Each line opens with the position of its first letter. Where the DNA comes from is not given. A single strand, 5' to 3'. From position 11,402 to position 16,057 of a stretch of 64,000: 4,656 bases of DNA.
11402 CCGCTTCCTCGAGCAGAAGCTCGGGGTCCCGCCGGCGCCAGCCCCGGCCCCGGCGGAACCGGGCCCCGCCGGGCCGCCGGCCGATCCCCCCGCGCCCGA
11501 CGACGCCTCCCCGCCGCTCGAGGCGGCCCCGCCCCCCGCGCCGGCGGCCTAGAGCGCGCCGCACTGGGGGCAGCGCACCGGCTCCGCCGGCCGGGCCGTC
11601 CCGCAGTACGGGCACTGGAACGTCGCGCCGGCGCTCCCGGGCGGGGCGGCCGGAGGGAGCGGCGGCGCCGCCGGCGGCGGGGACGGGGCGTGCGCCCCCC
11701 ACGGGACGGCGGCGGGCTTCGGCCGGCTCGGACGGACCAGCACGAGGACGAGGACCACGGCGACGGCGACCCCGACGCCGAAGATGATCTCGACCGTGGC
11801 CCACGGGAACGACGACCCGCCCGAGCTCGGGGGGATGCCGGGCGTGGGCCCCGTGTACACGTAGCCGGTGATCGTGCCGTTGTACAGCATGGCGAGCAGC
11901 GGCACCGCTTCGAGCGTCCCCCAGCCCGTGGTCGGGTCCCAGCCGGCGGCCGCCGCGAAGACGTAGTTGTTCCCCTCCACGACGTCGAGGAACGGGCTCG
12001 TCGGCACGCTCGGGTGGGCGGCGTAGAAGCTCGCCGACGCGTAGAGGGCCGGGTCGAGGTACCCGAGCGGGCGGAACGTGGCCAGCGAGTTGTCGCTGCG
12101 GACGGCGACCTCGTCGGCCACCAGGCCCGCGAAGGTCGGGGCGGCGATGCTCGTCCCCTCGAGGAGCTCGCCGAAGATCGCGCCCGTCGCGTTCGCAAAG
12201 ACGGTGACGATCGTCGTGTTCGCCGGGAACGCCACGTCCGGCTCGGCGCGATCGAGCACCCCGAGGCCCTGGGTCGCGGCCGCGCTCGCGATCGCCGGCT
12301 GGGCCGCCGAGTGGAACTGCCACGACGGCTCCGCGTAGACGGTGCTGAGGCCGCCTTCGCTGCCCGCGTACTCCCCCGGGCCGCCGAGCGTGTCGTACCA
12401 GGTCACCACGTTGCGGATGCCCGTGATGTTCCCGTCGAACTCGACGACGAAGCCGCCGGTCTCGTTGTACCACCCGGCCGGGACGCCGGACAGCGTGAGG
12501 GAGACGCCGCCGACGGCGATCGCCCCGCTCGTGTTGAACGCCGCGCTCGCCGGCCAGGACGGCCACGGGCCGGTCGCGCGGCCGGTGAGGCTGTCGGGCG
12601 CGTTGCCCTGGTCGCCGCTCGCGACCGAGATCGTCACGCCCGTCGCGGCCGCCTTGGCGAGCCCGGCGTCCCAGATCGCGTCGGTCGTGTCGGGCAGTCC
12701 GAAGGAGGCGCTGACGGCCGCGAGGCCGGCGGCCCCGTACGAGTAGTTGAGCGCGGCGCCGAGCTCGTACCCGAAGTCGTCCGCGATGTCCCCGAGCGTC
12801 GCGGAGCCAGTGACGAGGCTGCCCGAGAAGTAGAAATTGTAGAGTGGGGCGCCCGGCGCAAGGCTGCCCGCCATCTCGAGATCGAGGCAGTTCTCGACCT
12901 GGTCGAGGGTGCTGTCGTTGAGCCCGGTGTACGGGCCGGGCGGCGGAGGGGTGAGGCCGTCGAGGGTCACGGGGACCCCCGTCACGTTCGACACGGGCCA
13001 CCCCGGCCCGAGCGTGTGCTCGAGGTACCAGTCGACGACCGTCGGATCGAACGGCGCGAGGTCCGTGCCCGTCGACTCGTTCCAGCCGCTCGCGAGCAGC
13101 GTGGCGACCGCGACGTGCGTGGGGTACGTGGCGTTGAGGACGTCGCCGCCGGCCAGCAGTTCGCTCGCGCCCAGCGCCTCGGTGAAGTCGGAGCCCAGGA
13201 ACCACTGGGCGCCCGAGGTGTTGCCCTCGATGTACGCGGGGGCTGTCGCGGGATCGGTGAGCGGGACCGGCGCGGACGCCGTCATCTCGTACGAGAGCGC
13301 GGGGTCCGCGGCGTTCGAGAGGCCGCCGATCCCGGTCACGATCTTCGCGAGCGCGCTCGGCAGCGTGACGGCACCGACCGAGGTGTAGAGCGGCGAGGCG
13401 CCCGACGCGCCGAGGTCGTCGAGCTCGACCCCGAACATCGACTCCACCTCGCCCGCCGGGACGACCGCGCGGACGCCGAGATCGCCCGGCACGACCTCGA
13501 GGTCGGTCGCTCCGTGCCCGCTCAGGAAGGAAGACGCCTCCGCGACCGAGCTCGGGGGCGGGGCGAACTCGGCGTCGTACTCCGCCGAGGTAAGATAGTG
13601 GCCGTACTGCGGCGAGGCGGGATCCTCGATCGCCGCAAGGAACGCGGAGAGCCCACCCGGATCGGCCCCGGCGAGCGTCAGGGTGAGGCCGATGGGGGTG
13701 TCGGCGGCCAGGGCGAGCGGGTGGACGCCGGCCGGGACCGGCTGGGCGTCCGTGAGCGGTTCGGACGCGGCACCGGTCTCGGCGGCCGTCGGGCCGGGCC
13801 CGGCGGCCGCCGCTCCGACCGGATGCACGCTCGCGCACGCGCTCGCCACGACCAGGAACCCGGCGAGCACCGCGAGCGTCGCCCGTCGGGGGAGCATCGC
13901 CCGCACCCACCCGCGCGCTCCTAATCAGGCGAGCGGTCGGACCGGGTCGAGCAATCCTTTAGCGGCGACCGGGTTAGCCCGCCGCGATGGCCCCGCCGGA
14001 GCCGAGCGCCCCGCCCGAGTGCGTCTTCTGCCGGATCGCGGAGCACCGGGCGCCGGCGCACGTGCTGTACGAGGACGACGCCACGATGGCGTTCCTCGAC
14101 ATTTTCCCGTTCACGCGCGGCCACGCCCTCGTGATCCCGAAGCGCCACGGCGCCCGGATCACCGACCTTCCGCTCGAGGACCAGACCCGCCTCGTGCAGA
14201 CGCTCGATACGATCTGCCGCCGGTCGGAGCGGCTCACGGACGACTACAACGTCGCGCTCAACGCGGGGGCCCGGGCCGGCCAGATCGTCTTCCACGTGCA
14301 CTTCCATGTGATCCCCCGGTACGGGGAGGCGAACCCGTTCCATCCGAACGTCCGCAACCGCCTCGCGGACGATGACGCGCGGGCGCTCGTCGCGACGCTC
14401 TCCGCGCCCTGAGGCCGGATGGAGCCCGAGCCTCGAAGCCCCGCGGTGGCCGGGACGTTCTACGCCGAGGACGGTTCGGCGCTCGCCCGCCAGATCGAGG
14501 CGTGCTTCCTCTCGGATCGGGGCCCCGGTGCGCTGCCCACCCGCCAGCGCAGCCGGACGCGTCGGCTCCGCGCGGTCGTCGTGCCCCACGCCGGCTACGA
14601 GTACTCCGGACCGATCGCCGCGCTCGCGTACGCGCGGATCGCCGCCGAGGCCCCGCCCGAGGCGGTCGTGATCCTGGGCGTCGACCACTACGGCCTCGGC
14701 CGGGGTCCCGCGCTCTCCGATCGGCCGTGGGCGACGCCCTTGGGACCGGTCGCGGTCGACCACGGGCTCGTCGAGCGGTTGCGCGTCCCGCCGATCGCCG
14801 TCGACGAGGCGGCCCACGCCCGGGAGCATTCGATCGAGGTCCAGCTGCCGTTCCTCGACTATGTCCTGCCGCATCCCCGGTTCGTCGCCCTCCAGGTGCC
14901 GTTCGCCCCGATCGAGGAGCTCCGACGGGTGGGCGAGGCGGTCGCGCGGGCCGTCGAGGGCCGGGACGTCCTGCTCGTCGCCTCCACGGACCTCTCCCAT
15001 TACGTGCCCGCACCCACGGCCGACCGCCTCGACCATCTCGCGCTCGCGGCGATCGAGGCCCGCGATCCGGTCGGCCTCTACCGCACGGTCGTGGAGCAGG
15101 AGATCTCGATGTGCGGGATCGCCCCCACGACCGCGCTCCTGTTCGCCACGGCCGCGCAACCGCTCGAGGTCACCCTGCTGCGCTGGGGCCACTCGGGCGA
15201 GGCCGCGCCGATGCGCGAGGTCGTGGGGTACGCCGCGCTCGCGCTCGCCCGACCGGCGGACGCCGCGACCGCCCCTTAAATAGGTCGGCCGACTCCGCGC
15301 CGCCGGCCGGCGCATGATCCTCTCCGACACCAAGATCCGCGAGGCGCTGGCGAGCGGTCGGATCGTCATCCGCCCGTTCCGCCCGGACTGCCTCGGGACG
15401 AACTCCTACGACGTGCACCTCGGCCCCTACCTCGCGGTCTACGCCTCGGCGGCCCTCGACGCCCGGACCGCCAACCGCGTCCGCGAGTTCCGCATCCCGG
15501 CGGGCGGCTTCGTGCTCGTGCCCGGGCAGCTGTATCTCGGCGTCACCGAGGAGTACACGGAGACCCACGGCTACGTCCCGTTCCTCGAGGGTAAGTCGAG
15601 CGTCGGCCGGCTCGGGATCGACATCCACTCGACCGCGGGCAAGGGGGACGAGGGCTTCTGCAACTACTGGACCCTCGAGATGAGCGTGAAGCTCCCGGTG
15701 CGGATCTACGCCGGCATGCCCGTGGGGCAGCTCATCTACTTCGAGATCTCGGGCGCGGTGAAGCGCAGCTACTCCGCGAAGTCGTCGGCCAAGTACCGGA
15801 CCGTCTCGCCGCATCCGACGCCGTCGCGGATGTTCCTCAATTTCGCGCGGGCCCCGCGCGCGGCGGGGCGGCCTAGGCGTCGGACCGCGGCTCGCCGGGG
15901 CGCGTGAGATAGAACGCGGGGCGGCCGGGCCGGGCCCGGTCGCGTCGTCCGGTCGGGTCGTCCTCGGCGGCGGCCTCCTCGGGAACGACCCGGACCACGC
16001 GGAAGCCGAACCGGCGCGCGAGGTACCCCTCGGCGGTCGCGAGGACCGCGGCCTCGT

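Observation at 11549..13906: Sedolisin-family surface protease with a C-terminal transmembrane anchor followed by a cytoplasmic zinc ribbon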

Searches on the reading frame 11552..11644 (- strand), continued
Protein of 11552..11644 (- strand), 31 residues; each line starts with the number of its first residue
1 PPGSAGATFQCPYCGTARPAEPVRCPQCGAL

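Call 70: find_encoding_contigs(protein=P0258, flank=5000, max_places=1)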
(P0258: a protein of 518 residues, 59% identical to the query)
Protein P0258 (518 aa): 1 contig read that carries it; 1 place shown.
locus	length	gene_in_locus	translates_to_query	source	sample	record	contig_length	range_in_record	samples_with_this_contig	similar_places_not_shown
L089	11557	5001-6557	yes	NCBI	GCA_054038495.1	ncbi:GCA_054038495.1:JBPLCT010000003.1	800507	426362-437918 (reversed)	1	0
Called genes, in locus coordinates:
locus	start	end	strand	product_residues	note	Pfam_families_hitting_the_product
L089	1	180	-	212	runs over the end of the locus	-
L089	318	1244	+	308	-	PF00005:ABC_tran, PF13304:AAA_21, PF13732:DrrA1-3_C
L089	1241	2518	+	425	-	PF12679:ABC2_membrane_2, PF12698:ABC2_membrane_3, PF01061:ABC2_membrane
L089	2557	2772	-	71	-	-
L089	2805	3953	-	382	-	PF14306:PUA_2, PF01747:ATP-sulfurylase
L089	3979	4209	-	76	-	-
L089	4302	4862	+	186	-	PF03308:MeaB (weak), PF01583:APS_kinase, PF08433:KTI12, PF13238:AAA_18 (weak), PF13671:AAA_33, PF01656:CbiA (weak)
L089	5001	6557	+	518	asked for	PF10459:Peptidase_S46 (faint), PF13365:Trypsin_2, PF00089:Trypsin, PF13240:Zn_Ribbon_1, PF13248:Zn_ribbon_3 (weak)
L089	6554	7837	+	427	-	PF13240:Zn_Ribbon_1 (weak)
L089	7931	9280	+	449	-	PF01663:Phosphodiest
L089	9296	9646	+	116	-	PF09585:Lin0512_fam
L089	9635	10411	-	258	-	PF02673:BacA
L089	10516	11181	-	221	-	PF01885:PTS_2-RNA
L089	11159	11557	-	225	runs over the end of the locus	PF03009:GDPD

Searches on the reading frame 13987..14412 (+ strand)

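Call 26: search_protein_families(library=pfam, proteins=[window:13987-14412:+], max_evalue=0.00001)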
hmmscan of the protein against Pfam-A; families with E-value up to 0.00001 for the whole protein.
window:13987-14412:+ (141 aa): 2 families
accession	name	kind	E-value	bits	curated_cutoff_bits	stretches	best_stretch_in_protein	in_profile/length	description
PF01230.28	HIT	-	1.3e-26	93.5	21.5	1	21-112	3-96/98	HIT domain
PF11969.13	DcpS_C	-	1.4e-15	58.2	24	1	11-109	1-100/114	Scavenger mRNA decapping enzyme C-term binding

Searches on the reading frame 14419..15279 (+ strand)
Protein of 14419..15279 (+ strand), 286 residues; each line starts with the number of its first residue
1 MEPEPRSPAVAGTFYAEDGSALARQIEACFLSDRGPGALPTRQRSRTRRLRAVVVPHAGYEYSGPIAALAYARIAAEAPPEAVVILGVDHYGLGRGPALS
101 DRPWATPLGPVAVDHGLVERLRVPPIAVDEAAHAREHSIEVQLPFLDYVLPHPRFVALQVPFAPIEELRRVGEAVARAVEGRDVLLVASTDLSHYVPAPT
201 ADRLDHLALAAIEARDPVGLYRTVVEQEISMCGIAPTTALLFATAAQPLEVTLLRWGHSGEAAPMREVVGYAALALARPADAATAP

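Call 26: search_protein_families(library=pfam, proteins=[window:14419-15279:+], max_evalue=0.00001)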
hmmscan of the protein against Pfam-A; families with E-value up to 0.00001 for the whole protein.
window:14419-15279:+ (286 aa): 1 family
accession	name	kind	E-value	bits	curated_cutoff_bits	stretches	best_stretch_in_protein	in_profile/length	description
PF01875.22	Memo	-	4e-58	197.2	27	1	8-274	2-268/269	Memo-like protein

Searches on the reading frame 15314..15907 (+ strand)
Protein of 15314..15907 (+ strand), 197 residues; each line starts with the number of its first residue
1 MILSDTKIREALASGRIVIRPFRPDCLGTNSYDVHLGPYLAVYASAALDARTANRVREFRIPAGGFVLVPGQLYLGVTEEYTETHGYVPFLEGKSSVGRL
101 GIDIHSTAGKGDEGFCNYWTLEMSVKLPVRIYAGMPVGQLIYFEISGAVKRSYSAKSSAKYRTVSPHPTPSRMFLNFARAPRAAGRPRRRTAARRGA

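Call 26: search_protein_families(library=pfam, proteins=[window:15314-15907:+], max_evalue=0.00001)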
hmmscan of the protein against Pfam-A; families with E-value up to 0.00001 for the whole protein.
window:15314-15907:+ (197 aa): 1 family
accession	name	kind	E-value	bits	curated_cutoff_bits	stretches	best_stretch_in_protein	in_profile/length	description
PF22769.1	DCD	-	8.5e-34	117.3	27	1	2-144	1-152/153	dCTP deaminase-like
